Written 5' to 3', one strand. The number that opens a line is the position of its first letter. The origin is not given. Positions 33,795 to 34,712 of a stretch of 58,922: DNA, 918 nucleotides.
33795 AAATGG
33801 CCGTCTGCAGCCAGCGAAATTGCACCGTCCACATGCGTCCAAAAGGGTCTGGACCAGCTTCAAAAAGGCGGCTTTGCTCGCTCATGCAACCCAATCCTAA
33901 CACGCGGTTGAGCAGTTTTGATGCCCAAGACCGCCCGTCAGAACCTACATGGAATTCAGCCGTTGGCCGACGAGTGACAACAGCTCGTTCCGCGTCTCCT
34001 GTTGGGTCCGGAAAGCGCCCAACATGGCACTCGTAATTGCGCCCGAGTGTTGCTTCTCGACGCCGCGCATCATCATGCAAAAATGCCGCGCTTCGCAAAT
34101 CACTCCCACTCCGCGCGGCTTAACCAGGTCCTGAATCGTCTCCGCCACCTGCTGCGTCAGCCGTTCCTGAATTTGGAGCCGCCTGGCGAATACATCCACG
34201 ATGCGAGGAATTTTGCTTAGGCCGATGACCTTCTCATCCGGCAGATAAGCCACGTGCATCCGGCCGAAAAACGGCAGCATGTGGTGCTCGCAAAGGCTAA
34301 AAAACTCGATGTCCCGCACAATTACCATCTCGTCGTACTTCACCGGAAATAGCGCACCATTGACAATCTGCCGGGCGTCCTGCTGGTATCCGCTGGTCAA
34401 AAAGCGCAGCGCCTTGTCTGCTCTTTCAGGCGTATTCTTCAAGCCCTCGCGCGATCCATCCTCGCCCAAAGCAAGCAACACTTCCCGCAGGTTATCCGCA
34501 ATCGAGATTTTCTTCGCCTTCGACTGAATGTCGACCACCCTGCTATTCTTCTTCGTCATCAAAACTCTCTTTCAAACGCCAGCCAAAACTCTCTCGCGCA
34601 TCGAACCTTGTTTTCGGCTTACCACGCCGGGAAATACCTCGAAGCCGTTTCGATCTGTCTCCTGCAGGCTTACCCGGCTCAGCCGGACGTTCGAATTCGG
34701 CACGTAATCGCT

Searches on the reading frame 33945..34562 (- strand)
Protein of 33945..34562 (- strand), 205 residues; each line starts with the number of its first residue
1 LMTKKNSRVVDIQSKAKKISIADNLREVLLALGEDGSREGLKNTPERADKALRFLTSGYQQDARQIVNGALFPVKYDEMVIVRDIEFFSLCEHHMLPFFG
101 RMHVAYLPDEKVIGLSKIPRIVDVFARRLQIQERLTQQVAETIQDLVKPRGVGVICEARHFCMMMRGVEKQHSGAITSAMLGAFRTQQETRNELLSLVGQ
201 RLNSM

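Call 3: search_protein_families(library=pfam, proteins=[window:33945-34562:-], max_evalue=0.01)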
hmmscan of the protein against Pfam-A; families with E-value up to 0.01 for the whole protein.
window:33945-34562:- (205 aa): 2 families
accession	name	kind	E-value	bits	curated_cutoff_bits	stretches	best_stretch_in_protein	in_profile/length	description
PF01227.27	GTP_cyclohydroI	-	2e-73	246.1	27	1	22-198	2-178/179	GTP cyclohydrolase I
PF14489.11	QueF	-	1.8e-05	25.3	27.3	1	97-155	1-59/81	QueF-like protein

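Call 4: search_protein_families(library=ncbifam, proteins=[window:33945-34562:-], max_evalue=0.01)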
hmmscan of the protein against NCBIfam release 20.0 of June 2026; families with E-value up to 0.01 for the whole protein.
window:33945-34562:- (205 aa): 5 families
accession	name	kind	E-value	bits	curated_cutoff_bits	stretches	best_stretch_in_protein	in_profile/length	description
NF006825.1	PRK09347.1-2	subfamily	2.7e-78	261.5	174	1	23-198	3-178/179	GTP cyclohydrolase I FolE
TIGR00063.1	folE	equivalog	1.5e-74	249.4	181.6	1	21-199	1-179/180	GTP cyclohydrolase I FolE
NF006826.0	PRK09347.1-3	subfamily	1e-68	230.5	162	1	17-199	5-187/189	GTP cyclohydrolase I FolE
NF006824.0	PRK09347.1-1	equivalog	8.3e-50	169.3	202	1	11-198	28-216/219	GTP cyclohydrolase I FolE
TIGR03139.1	QueF-II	equivalog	4.4e-08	33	86.9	1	80-157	20-97/115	preQ(1) synthase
